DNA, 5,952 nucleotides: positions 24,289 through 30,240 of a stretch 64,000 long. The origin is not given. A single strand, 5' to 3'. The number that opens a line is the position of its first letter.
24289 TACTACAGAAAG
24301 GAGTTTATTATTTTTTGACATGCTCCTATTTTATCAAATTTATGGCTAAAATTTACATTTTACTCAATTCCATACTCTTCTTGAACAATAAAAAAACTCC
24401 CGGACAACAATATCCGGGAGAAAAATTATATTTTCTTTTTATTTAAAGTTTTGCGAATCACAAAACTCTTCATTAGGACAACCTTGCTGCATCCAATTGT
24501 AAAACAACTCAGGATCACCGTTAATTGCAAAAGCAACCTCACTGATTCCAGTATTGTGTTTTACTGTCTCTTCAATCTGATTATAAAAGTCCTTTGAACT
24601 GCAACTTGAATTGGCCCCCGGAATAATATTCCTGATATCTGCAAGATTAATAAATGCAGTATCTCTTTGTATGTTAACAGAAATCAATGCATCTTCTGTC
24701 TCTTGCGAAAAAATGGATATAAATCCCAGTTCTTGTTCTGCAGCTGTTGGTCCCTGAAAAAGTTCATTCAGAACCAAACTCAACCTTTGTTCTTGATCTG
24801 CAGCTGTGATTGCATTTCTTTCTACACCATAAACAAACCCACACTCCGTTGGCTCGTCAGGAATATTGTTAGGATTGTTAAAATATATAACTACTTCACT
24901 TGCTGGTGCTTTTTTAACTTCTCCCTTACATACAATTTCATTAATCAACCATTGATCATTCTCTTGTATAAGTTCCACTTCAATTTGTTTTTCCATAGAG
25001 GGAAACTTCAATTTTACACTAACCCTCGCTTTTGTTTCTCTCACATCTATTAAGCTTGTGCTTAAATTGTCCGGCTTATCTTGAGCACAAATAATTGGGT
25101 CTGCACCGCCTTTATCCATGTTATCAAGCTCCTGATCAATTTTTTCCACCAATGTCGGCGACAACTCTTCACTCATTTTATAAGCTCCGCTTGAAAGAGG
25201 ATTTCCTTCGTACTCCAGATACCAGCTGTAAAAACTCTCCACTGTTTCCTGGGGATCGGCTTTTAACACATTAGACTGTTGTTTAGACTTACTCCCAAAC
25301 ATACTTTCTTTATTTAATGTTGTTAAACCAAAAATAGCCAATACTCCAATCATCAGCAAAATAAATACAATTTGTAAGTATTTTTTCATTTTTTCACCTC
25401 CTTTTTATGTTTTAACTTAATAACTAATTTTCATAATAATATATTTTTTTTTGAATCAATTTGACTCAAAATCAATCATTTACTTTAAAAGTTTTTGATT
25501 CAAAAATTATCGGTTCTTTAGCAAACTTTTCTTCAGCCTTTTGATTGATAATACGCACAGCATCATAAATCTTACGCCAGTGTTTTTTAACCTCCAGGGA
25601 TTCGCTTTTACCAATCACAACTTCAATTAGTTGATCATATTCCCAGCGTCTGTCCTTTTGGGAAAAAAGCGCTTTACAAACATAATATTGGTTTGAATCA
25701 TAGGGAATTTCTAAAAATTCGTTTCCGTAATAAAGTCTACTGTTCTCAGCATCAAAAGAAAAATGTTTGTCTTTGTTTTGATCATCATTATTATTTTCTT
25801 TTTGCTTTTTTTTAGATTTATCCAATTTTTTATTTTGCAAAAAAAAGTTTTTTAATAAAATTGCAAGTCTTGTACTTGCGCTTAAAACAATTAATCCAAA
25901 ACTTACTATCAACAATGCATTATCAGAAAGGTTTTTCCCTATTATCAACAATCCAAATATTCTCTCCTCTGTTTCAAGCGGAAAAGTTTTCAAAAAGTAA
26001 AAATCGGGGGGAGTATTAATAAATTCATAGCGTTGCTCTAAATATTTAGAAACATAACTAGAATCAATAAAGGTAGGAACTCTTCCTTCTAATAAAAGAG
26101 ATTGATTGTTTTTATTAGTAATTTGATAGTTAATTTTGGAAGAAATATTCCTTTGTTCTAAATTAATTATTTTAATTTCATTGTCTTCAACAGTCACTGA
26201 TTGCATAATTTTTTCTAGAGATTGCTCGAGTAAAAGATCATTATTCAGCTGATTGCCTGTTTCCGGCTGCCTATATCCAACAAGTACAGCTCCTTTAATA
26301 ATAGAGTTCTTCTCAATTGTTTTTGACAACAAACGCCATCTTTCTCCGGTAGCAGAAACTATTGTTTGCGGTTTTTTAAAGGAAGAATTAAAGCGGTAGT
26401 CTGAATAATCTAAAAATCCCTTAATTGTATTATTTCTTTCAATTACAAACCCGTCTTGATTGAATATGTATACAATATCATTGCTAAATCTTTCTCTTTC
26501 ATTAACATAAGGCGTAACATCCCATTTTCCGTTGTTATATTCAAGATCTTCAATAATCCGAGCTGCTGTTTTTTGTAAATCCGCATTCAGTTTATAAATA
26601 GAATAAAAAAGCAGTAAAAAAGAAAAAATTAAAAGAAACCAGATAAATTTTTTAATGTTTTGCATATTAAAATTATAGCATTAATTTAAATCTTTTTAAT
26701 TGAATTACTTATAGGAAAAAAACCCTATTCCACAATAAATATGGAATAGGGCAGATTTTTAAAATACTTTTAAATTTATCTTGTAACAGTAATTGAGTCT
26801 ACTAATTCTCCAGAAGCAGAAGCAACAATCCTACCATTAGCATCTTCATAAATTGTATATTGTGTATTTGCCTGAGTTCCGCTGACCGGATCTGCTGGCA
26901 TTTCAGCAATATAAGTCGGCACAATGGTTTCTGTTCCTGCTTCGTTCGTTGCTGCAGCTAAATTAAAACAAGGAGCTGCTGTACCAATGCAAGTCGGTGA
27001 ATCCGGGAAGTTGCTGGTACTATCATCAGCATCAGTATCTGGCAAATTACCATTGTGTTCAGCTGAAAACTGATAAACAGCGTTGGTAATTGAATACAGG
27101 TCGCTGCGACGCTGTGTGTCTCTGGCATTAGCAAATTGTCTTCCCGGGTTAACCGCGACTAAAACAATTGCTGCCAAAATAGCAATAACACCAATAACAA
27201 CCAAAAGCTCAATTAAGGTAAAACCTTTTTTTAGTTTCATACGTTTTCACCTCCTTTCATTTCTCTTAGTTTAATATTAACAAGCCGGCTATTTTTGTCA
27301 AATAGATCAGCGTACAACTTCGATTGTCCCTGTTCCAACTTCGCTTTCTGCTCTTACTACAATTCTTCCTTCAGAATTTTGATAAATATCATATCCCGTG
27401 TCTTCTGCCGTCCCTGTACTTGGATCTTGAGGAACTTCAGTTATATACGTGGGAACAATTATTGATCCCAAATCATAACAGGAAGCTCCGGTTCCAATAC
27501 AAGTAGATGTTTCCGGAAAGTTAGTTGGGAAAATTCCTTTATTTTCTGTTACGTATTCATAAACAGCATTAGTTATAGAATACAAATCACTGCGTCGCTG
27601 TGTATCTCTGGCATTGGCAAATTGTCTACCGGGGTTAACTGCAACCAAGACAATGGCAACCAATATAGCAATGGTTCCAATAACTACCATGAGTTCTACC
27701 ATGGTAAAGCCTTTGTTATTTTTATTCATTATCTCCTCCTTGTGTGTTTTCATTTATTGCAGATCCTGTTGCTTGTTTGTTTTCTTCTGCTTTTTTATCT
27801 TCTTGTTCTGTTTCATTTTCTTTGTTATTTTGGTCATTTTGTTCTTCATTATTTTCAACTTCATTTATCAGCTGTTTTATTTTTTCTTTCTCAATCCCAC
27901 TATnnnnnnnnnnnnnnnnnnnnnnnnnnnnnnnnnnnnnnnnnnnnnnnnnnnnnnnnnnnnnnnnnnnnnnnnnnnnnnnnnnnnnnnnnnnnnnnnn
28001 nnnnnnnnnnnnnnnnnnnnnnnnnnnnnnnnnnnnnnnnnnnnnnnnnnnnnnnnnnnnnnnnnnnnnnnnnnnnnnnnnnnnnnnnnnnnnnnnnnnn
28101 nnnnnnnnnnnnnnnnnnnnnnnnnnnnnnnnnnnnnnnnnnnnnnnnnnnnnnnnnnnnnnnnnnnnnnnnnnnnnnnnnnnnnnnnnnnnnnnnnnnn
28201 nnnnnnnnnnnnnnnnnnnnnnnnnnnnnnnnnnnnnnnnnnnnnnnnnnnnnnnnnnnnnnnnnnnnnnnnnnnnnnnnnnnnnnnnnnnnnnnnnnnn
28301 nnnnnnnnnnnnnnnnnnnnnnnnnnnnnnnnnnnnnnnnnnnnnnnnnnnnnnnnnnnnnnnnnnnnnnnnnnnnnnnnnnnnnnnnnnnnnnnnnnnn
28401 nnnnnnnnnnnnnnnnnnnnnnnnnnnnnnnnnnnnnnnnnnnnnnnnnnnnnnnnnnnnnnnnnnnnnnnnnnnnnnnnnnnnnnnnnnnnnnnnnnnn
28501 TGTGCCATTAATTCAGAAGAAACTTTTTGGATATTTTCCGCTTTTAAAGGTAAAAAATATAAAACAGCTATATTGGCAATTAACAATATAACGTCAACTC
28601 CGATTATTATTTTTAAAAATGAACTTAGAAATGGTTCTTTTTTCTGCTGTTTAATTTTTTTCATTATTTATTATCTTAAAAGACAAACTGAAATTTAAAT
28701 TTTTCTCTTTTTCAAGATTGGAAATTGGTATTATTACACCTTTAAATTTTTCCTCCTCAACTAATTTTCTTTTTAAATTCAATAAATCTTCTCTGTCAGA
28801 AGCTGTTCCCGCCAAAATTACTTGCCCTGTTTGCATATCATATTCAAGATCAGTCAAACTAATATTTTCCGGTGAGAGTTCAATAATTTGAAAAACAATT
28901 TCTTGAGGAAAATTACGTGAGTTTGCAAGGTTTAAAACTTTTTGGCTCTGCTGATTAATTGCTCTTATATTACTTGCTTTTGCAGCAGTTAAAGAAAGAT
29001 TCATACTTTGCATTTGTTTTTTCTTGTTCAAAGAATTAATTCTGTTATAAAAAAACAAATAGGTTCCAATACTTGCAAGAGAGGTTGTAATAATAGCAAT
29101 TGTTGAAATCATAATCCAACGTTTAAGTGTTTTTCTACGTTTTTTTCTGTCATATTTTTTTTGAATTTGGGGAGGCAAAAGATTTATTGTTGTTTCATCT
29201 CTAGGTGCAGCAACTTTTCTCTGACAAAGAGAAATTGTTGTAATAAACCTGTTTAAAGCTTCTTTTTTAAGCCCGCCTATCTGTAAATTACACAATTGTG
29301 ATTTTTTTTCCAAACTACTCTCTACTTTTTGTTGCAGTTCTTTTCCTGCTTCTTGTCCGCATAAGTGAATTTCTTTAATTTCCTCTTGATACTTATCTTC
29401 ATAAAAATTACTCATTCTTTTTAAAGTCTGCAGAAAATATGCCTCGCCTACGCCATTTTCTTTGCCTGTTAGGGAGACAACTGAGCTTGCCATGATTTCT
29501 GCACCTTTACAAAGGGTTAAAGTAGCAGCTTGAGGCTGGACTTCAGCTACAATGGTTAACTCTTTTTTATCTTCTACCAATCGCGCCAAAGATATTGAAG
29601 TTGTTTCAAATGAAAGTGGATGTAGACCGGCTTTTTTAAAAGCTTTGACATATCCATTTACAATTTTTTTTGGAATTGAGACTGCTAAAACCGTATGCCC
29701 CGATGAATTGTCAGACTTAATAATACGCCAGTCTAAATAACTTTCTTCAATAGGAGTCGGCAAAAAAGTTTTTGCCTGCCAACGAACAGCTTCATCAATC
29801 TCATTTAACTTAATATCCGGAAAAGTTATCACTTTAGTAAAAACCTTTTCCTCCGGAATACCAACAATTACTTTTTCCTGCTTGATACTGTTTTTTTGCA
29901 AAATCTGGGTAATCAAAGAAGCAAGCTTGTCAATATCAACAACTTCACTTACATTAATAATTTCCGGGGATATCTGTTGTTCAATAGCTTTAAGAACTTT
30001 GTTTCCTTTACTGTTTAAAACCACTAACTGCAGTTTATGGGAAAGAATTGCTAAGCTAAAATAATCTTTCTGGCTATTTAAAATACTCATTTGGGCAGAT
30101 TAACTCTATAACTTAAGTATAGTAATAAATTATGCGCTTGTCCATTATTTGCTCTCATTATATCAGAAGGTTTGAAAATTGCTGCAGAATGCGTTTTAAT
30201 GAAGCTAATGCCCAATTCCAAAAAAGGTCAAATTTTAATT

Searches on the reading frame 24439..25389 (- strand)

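Call 4: search_protein_families(library=pfam, proteins=[window:24439-25389:-], max_evalue=0.01)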
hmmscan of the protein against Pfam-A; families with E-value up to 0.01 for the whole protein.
window:24439-25389:- (316 aa): 2 families
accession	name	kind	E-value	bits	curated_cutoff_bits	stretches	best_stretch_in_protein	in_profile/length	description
PF12883.13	DUF3828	-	1.7e-08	35.2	26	1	46-156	2-124/125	Protein of unknown function (DUF3828)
PF10646.14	Germane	-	6e-08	33.7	23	1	168-293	2-115/117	Sporulation and spore germination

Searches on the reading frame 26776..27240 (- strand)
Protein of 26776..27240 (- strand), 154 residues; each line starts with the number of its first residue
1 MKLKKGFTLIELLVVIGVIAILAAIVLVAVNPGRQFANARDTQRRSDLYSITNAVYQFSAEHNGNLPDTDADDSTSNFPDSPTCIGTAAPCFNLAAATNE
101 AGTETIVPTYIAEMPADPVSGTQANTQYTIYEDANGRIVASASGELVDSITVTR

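Call 4: search_protein_families(library=pfam, proteins=[window:26776-27240:-], max_evalue=0.01)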
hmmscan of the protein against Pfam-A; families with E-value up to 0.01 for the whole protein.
window:26776-27240:- (154 aa): 1 family
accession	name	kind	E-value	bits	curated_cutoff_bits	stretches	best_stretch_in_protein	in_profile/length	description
PF07963.17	N_methyl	-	4.5e-08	32.8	21.2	1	1-27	1-27/27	Prokaryotic N-terminal methylation motif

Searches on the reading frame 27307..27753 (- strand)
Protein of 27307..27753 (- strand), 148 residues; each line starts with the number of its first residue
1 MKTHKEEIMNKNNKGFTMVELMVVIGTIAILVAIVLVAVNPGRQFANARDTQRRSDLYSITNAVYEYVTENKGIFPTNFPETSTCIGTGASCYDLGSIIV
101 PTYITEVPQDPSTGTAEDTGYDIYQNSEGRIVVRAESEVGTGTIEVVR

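Call 11: search_protein_families(library=pfam, proteins=[window:27307-27753:-], max_evalue=0.0001)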
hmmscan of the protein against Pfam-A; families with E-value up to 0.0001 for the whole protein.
window:27307-27753:- (148 aa): 1 family
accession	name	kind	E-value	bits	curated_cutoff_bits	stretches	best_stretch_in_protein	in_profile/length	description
PF07963.17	N_methyl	-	9.4e-08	31.8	21.2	1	11-36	2-27/27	Prokaryotic N-terminal methylation motif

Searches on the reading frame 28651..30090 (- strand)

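Call 11: search_protein_families(library=pfam, proteins=[window:28651-30090:-], max_evalue=0.0001)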
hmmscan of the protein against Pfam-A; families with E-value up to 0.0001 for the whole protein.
window:28651-30090:- (479 aa): 1 family
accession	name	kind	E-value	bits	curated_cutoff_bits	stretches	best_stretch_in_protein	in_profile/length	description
PF11104.14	PilM_2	-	1.8e-12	47.3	27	1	17-162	6-156/340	Type IV pilus assembly protein PilM;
